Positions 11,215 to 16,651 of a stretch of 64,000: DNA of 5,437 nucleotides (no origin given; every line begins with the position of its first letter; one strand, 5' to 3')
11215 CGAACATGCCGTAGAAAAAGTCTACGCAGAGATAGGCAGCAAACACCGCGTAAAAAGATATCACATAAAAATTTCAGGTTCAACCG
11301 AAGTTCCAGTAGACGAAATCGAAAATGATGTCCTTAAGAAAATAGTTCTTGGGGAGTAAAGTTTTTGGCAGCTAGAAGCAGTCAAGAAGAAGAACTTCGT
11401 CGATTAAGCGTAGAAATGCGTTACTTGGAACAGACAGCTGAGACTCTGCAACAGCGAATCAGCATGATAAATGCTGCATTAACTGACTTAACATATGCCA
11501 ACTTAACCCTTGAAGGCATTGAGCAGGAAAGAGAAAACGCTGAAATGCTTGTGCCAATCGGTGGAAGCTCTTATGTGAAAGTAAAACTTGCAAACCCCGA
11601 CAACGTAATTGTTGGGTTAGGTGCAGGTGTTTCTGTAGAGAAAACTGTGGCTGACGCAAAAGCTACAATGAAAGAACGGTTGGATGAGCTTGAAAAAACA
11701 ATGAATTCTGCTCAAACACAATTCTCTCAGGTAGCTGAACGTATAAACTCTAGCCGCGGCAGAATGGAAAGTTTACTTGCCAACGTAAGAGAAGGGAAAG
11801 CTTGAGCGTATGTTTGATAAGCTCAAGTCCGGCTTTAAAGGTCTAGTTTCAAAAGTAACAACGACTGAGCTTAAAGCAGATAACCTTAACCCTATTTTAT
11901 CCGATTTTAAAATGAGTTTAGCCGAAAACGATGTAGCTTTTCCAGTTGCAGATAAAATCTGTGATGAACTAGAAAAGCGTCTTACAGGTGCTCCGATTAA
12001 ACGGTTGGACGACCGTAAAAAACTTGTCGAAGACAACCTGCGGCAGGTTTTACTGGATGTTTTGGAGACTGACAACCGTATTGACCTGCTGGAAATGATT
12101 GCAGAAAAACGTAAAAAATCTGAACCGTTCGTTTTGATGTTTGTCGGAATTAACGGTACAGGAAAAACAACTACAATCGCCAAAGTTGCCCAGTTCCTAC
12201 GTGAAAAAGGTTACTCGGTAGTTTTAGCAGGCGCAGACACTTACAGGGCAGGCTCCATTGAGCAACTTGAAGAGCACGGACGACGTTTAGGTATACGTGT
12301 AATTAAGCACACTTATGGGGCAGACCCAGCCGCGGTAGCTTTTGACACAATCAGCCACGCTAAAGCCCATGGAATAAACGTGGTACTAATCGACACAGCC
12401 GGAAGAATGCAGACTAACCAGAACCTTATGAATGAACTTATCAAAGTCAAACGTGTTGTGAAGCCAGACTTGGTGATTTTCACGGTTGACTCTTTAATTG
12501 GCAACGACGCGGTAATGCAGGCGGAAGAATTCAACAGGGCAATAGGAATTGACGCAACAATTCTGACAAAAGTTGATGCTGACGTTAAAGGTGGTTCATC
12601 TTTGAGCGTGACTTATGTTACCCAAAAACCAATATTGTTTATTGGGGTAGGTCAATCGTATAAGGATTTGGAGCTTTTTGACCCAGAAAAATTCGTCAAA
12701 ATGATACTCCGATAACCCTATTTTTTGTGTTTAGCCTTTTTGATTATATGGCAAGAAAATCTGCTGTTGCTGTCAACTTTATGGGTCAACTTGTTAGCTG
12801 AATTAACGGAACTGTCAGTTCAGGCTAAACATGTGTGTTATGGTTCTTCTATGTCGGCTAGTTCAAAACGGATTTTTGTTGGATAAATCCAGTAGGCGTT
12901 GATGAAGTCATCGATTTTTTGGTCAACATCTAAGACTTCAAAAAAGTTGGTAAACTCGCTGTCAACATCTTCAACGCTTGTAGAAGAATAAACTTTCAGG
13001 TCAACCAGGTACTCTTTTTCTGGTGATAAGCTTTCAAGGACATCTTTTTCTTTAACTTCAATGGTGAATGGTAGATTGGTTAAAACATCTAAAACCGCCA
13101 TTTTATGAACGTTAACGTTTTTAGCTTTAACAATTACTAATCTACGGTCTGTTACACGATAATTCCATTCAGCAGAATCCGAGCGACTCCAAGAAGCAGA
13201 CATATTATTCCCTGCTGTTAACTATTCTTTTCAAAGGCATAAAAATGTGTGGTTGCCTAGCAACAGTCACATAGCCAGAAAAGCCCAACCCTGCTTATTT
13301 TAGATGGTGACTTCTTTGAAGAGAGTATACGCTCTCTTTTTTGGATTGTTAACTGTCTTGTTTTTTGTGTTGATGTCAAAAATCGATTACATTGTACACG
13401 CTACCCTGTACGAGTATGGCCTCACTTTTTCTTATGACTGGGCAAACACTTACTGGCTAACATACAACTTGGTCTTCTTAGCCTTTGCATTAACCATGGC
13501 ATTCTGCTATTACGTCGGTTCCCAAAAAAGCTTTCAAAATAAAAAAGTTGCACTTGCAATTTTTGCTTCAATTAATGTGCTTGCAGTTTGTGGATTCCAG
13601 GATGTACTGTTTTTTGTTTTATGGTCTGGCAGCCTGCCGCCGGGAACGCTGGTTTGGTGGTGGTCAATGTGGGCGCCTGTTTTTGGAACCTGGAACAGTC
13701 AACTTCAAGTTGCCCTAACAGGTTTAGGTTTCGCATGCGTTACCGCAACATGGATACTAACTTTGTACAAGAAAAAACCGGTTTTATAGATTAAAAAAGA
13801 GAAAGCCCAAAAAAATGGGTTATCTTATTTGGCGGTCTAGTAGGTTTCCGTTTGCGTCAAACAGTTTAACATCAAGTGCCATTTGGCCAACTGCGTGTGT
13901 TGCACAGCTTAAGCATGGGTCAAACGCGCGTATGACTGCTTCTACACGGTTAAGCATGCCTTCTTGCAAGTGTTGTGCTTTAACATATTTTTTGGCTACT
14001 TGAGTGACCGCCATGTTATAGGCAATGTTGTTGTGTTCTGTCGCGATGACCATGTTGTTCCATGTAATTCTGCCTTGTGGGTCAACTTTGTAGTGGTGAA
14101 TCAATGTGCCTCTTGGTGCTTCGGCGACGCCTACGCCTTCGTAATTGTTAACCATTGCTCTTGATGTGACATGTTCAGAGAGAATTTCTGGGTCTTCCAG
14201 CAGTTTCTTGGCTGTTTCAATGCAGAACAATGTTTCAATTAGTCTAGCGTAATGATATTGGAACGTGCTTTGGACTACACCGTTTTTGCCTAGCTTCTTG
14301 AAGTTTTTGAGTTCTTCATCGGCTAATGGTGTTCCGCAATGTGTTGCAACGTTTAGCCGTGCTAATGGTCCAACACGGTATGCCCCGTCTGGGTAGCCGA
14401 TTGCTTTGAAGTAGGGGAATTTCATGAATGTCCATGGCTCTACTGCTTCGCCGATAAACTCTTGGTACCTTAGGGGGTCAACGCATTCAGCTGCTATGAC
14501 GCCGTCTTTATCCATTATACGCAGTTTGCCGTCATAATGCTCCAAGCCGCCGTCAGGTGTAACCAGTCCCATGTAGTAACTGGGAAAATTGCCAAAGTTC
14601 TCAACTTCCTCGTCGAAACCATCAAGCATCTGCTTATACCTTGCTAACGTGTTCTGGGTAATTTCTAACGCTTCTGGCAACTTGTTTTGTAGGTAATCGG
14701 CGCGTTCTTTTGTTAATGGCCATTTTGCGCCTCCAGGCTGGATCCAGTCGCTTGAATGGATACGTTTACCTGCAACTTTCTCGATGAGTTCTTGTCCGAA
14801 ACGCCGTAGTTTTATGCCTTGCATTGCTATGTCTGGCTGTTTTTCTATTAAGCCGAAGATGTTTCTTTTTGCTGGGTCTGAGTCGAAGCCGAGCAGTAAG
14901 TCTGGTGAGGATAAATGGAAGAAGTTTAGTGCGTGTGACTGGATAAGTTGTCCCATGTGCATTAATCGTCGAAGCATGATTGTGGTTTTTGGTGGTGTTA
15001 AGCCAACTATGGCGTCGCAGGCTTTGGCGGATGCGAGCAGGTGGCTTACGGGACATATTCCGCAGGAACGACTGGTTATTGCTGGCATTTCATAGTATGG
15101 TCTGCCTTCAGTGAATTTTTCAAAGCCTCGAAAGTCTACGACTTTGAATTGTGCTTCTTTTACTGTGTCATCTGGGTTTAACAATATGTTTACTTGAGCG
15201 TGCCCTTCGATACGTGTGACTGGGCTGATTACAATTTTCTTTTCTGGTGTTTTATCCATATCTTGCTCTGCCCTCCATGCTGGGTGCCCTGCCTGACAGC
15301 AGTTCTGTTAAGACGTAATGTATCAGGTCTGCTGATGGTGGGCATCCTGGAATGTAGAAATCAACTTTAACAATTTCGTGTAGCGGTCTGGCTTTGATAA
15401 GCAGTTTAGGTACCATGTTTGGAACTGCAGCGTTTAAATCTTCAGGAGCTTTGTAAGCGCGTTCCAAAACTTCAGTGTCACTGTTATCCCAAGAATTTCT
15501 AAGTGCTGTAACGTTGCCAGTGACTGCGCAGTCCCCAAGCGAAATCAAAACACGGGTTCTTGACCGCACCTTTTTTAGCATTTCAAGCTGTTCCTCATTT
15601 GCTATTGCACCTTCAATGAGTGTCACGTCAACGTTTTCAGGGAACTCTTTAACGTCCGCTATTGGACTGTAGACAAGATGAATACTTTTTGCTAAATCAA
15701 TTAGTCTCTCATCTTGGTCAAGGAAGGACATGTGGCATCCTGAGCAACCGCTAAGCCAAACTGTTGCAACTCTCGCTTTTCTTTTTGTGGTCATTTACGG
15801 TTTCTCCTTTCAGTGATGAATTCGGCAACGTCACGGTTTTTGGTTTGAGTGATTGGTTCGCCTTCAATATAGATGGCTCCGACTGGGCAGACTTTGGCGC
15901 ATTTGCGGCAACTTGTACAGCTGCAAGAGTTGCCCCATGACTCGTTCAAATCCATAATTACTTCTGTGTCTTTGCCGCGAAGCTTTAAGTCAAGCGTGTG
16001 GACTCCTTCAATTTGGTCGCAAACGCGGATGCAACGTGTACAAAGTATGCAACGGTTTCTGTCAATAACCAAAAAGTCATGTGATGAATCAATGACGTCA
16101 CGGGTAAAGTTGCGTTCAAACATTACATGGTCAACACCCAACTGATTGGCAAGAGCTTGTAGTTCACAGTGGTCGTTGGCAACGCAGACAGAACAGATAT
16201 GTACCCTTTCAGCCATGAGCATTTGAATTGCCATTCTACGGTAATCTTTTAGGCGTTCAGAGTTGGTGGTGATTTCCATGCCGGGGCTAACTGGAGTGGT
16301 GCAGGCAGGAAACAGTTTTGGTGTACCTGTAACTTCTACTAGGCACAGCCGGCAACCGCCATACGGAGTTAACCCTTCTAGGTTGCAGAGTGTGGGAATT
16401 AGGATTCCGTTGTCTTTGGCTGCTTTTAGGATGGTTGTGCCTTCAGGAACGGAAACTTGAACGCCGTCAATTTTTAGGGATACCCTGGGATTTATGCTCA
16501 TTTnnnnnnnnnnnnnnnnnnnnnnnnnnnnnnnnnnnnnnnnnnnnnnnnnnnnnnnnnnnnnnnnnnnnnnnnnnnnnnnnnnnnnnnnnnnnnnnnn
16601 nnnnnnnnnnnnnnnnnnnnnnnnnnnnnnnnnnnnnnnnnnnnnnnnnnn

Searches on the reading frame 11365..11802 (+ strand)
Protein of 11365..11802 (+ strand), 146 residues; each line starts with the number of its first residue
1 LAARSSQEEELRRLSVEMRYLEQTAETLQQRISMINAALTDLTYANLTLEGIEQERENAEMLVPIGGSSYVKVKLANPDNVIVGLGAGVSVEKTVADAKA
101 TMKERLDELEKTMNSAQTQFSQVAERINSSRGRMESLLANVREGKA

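Call 76: search_protein_families(library=pfam, proteins=[window:11365-11802:+], max_evalue=0.001)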
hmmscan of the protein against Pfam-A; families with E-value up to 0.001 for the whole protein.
window:11365-11802:+ (146 aa): 2 families
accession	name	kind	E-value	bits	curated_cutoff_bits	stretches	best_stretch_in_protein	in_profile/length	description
PF02996.22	Prefoldin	-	7.3e-25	87.7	23.2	1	21-131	1-111/120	Prefoldin subunit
PF01920.25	Prefoldin_2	-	7.8e-05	23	27.6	0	50-136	15-101/106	Prefoldin subunit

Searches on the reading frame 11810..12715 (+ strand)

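Call 54: search_protein_families(library=pfam, proteins=[window:11810-12715:+], max_evalue=0.0001)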
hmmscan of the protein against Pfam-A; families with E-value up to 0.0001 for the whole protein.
window:11810-12715:+ (301 aa): 6 families
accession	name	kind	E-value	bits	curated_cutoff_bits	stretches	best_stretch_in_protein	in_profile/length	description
PF00448.28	SRP54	-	4.3e-75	252.1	22.7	1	106-300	1-195/196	SRP54-type protein, GTPase domain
PF02881.24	SRP54_N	-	8.2e-10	39.2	22.4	1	6-77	2-75/75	SRP54-type protein, helical bundle domain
PF13604.12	AAA_30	-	7.5e-07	29.5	27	1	104-204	16-104/191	AAA domain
PF03205.20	MobB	-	9.8e-06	25.9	26.6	0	108-138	1-31/133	Molybdopterin guanine dinucleotide synthesis protein B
PF01656.29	CbiA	-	6.5e-05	23.3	25.4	0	116-218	9-54/125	CobQ/CobB/MinD/ParA nucleotide binding domain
PF13401.12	AAA_22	-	6.8e-05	23.6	27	0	108-213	7-107/130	AAA domain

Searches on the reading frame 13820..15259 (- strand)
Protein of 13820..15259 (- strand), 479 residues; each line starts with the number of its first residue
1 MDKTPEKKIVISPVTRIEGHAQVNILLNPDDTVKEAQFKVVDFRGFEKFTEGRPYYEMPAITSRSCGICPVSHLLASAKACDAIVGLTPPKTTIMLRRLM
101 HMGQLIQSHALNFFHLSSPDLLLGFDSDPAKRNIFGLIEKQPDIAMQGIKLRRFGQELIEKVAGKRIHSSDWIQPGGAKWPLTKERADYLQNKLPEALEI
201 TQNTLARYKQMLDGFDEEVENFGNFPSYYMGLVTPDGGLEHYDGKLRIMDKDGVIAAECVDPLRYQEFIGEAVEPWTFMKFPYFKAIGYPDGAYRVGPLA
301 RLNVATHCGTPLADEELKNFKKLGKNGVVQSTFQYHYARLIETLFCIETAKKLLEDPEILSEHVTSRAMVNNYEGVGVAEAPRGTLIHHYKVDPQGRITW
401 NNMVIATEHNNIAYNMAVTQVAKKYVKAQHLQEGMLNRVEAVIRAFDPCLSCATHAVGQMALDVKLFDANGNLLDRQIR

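Call 25: search_protein_families(library=pfam, proteins=[window:13820-15259:-], max_evalue=0.0001)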
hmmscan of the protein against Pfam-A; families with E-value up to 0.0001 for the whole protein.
window:13820-15259:- (479 aa): 1 family
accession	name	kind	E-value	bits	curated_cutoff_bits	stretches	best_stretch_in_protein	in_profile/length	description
PF00374.24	NiFeSe_Hases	-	8.2e-34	117.8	25.8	2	280-455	320-508/508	Nickel-dependent hydrogenase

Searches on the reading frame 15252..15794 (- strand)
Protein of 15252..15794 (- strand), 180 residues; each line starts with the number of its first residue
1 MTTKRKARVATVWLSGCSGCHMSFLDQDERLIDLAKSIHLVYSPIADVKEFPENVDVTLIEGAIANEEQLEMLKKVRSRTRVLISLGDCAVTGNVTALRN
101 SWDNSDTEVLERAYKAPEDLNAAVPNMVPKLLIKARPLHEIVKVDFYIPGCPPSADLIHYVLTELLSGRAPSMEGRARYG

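Call 25: search_protein_families(library=pfam, proteins=[window:15252-15794:-], max_evalue=0.0001)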
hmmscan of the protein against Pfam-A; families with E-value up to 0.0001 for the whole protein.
window:15252-15794:- (180 aa): 1 family
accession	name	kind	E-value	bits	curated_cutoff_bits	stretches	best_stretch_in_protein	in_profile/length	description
PF01058.29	Oxidored_q6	-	3.2e-30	104.9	27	1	17-165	1-128/128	NADH ubiquinone oxidoreductase, 20 Kd subunit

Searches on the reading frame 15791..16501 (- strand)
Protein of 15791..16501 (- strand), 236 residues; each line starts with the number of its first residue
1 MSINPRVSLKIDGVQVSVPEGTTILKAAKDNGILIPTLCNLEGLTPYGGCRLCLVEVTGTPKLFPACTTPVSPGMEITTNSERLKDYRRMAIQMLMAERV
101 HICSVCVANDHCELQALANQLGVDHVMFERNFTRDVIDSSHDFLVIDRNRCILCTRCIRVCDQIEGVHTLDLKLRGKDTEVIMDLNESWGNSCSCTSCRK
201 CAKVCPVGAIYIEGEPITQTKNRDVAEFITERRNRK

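Call 25: search_protein_families(library=pfam, proteins=[window:15791-16501:-], max_evalue=0.0001)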
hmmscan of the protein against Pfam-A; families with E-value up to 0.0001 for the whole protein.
window:15791-16501:- (236 aa): 11 families
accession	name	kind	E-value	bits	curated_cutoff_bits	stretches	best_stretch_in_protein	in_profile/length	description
PF13510.11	Fer2_4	-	3.3e-23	82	22.8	1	6-81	3-81/82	2Fe-2S iron-sulfur cluster binding domain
PF10588.14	NADH-G_4Fe-4S_3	-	5.2e-12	45.5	27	1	88-126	1-39/40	NADH-ubiquinone oxidoreductase-G iron-sulfur binding region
PF22117.2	Fer4_Nqo3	-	1.7e-09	38.2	27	1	146-210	6-66/67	NADH-quinone oxidoreductase subunit 3, ferredoxin-like domain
PF12838.12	Fer4_7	-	1.4e-08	35.5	27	1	150-209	1-52/52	4Fe-4S dicluster domain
PF00111.32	Fer2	-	2e-08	34.5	21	1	13-59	7-50/77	2Fe-2S iron-sulfur cluster binding domain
PF12837.12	Fer4_6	-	4.8e-07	29.9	25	0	145-161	3-19/24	4Fe-4S binding domain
PF13484.11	Fer4_16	-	8.1e-07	30.2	30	1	195-219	2-25/66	4Fe-4S double cluster binding domain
PF00037.32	Fer4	-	1.6e-06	28.1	21.1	1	195-211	8-24/24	4Fe-4S binding domain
PF13237.11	Fer4_10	-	2e-05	24.8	25.5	0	144-206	2-53/53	4Fe-4S dicluster domain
PF14697.11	Fer4_21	-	2.9e-05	24.5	35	1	145-210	2-57/59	4Fe-4S dicluster domain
PF13183.11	Fer4_8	-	7.9e-05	23.6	27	1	149-208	3-67/68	4Fe-4S dicluster domain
